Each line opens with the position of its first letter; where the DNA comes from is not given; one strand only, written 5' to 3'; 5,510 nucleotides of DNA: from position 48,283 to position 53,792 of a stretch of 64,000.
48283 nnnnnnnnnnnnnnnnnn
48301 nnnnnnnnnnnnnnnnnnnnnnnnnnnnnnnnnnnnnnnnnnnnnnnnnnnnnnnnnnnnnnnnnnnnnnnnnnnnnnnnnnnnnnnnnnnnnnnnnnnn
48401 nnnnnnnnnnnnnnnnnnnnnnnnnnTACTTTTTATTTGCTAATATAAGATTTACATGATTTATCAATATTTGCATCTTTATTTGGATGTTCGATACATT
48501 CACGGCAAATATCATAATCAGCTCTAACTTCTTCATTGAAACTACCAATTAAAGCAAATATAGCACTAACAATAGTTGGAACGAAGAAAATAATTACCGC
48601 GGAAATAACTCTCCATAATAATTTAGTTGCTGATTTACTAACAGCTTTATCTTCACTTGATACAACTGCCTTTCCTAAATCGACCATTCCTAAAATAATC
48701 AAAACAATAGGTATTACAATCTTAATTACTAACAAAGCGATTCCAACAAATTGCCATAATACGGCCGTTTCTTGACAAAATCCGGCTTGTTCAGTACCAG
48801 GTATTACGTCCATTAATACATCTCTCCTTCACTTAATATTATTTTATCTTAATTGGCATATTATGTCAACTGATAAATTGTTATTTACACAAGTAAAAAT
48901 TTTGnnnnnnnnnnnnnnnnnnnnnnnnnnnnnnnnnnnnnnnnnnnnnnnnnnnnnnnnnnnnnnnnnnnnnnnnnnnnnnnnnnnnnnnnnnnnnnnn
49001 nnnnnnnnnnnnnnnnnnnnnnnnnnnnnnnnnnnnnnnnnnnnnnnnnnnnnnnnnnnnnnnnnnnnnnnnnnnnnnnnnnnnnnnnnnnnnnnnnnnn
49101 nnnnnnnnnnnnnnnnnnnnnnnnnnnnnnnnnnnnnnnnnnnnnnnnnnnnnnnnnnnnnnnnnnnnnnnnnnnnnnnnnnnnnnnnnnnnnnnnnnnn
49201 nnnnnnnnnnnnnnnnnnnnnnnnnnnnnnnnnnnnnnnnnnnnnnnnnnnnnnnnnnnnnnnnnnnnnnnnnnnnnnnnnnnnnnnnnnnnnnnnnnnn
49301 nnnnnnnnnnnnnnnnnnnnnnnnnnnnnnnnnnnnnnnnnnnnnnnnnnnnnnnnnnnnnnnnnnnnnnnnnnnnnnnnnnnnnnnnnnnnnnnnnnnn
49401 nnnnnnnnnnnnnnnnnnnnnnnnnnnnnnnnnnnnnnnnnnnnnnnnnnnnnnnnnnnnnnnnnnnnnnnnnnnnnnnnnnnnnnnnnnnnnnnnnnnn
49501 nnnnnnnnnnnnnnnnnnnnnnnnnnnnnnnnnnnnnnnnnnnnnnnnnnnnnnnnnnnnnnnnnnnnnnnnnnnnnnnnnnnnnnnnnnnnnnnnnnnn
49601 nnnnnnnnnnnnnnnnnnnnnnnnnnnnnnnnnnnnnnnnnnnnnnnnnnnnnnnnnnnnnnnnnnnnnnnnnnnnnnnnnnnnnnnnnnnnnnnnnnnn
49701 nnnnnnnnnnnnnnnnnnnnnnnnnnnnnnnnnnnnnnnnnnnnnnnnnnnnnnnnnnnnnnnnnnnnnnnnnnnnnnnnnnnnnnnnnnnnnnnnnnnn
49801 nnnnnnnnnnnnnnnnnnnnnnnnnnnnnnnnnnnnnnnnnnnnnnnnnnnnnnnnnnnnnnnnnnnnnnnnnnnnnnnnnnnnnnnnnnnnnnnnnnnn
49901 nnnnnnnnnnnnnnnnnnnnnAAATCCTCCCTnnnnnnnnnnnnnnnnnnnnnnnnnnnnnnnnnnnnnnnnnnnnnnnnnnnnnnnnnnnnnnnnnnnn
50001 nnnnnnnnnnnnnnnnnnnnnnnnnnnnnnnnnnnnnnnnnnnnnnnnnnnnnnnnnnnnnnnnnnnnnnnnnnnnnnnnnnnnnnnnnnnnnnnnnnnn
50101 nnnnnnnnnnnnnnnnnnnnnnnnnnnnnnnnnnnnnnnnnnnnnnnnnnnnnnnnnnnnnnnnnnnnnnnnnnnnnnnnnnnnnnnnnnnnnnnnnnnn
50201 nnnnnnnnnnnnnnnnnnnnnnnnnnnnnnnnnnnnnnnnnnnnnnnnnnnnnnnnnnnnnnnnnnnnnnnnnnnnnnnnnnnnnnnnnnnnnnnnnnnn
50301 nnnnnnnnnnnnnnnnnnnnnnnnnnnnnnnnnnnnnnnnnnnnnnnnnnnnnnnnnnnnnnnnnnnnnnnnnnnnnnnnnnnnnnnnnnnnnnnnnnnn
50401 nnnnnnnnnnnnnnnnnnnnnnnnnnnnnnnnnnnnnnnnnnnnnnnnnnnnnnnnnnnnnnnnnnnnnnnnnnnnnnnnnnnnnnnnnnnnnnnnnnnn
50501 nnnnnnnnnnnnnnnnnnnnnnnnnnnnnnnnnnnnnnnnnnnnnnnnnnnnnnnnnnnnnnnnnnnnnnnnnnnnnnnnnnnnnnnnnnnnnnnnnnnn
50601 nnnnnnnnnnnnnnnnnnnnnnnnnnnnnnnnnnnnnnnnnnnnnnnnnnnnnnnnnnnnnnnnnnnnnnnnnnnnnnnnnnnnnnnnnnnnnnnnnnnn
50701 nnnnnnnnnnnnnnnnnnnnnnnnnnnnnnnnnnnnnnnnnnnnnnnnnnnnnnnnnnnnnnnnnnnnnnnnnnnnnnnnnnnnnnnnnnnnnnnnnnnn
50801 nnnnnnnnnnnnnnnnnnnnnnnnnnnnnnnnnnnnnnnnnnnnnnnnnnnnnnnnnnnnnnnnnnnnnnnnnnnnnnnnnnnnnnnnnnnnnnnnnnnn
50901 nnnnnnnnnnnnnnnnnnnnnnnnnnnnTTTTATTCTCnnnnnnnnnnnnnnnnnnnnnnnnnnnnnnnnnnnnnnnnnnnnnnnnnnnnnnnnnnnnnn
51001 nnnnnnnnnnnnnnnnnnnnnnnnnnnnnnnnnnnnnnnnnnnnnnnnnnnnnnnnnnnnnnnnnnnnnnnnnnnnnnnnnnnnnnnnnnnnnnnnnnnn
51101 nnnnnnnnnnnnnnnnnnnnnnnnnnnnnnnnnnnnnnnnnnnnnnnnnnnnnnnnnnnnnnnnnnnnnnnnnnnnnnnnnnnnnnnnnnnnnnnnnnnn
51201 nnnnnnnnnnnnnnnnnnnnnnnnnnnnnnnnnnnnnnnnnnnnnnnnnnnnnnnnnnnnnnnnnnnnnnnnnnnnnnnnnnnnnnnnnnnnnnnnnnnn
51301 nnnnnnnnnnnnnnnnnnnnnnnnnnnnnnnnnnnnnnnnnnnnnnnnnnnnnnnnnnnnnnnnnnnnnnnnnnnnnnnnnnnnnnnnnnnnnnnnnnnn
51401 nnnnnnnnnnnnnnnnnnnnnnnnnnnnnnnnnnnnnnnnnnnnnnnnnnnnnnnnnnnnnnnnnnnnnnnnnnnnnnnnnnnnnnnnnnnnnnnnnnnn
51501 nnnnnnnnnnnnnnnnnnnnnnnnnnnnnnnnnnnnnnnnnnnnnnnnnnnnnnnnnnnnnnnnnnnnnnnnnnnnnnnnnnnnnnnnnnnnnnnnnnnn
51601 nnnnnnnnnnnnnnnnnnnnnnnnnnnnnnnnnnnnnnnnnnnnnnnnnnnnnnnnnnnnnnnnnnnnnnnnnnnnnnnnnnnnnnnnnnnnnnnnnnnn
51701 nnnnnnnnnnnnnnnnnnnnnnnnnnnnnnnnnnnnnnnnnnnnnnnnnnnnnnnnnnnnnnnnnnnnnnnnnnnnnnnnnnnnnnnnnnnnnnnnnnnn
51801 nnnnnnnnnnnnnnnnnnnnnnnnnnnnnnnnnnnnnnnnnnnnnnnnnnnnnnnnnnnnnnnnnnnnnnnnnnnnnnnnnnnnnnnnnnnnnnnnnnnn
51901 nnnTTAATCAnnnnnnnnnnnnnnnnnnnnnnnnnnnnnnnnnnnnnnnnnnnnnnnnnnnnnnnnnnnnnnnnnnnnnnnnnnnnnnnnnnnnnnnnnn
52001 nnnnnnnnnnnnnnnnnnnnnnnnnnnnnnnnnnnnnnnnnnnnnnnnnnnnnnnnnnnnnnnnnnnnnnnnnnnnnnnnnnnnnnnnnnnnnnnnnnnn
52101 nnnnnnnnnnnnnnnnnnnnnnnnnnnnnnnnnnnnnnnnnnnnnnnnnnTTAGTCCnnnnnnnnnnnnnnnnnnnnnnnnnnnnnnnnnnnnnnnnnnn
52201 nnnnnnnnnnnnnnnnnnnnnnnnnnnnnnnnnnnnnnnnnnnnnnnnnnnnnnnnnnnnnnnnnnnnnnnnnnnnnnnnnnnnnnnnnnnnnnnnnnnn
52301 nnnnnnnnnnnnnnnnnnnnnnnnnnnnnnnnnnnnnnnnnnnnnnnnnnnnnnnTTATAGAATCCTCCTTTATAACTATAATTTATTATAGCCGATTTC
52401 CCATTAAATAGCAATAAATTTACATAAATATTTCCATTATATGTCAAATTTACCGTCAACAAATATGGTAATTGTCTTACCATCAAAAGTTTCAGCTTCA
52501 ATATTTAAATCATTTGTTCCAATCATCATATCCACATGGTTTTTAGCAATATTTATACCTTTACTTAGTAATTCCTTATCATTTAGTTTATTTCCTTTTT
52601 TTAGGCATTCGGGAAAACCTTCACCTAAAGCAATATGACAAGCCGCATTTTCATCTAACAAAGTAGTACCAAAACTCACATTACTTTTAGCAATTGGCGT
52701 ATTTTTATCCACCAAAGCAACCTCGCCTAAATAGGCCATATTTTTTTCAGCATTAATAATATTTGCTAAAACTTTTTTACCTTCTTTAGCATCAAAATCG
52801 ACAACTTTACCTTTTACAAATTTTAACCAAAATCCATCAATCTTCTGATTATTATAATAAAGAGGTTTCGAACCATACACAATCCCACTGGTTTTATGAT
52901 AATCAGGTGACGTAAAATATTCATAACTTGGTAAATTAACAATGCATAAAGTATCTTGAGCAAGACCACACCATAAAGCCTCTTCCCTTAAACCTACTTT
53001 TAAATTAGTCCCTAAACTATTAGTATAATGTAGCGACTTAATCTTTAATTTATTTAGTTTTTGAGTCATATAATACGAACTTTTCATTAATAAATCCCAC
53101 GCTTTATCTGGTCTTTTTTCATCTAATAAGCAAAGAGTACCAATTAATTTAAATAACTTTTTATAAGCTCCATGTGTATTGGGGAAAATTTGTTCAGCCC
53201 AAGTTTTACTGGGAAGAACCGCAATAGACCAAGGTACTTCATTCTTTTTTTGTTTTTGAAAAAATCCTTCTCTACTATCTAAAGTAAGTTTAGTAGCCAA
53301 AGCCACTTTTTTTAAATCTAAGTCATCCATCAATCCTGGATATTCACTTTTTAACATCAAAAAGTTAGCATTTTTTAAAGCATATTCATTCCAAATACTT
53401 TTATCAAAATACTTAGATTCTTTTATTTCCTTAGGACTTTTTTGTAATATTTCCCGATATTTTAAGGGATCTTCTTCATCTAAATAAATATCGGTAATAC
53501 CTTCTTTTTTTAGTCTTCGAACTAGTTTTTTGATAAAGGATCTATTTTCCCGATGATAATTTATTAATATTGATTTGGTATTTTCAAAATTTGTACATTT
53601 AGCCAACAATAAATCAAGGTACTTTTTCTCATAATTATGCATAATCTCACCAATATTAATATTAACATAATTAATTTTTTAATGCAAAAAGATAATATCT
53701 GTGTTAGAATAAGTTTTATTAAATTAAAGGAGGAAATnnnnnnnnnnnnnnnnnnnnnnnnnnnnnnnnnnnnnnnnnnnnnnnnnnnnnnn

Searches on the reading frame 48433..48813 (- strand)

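Call 83: search_protein_families(library=pfam, proteins=[window:48433-48813:-], max_evalue=0.01)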
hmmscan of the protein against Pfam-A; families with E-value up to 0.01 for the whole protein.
window:48433-48813:- (126 aa): 3 families
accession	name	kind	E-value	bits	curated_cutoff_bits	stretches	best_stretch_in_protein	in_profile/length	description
PF01534.23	Frizzled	-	0.00015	21.6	22.3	1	4-108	160-277/322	Frizzled/Smoothened family membrane region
PF00001.26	7tm_1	-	0.0043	17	30.5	1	13-94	138-236/260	7 transmembrane receptor (rhodopsin family)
PF10325.15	7TM_GPCR_Srz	-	0.006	16.4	22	1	16-96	76-156/265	Serpentine type 7TM GPCR chemoreceptor Srz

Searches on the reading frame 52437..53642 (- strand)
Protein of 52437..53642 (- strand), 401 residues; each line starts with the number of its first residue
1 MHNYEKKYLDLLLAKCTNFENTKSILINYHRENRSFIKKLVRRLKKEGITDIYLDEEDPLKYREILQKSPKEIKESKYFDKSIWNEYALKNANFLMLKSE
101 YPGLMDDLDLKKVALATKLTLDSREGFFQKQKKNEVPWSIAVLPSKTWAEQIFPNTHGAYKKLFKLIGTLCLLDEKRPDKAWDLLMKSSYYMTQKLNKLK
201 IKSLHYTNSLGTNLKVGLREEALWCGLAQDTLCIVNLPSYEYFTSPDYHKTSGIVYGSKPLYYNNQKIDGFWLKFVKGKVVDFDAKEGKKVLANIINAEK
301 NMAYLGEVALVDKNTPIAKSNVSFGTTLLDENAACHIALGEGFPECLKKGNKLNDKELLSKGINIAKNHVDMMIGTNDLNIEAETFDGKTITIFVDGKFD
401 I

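Call 65: search_protein_families(library=pfam, proteins=[window:52437-53642:-], max_evalue=0.00001)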
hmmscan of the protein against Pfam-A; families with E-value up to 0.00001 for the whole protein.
window:52437-53642:- (401 aa): 1 family
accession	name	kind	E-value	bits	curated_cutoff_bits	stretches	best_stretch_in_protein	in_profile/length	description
PF02073.20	Peptidase_M29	-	1.4e-105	353.9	27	1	6-399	6-406/406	Thermophilic metalloprotease (M29)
